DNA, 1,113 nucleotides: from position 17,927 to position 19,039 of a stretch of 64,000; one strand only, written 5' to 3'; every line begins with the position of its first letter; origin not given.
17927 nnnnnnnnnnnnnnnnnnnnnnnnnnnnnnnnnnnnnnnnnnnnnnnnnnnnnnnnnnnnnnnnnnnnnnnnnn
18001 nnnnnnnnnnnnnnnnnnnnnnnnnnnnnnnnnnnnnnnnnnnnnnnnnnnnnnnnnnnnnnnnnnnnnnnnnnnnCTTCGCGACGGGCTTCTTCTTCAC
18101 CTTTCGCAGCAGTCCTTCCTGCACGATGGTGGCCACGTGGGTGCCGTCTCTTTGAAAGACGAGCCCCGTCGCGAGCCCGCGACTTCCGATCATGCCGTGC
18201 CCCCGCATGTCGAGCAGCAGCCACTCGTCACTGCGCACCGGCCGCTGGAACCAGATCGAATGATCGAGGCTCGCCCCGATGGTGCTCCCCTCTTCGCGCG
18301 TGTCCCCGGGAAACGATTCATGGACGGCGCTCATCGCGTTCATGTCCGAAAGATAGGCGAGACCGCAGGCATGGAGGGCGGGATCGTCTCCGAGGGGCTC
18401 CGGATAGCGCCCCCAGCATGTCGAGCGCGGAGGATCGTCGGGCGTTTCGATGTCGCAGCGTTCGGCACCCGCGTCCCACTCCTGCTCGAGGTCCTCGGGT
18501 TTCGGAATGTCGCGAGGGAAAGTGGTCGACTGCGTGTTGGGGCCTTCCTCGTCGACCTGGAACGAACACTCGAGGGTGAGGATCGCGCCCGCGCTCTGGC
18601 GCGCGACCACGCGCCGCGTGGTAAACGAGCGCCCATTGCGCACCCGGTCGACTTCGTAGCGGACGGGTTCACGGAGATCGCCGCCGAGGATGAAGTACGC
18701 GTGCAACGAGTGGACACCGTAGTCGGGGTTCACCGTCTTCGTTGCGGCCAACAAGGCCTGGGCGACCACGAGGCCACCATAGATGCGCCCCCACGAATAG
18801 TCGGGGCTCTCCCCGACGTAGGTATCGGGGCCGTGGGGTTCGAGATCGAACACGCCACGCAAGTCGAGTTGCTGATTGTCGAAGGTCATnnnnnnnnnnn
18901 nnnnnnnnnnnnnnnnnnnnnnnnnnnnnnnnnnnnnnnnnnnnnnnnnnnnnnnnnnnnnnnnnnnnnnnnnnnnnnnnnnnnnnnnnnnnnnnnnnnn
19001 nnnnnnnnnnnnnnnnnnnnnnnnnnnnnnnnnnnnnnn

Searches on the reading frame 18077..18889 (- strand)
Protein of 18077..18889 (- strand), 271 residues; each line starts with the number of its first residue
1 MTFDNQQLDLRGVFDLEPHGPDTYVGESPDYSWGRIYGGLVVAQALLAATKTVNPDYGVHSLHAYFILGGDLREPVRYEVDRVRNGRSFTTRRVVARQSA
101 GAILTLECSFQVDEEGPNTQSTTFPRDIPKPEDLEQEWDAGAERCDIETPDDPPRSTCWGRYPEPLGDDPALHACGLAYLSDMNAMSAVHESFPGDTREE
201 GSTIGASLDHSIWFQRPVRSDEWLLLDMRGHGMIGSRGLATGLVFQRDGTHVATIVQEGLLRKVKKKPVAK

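Call 66: search_protein_families(library=pfam, proteins=[window:18077-18889:-], max_evalue=0.00001)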
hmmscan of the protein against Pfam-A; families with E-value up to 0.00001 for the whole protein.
window:18077-18889:- (271 aa): 3 families
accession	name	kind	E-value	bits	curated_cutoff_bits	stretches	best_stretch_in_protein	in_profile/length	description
PF02551.21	Acyl_CoA_thio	-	1.1e-24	87.2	21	1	158-260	33-132/132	Acyl-CoA thioesterase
PF20789.3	4HBT_3C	-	1.4e-19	71.1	24.1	1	131-260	10-139/140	Acyl-CoA thioesterase C-terminal domain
PF13622.12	4HBT_3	-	6.2e-18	65.3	24.3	1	32-110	7-82/83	Acyl-CoA thioesterase N-terminal domain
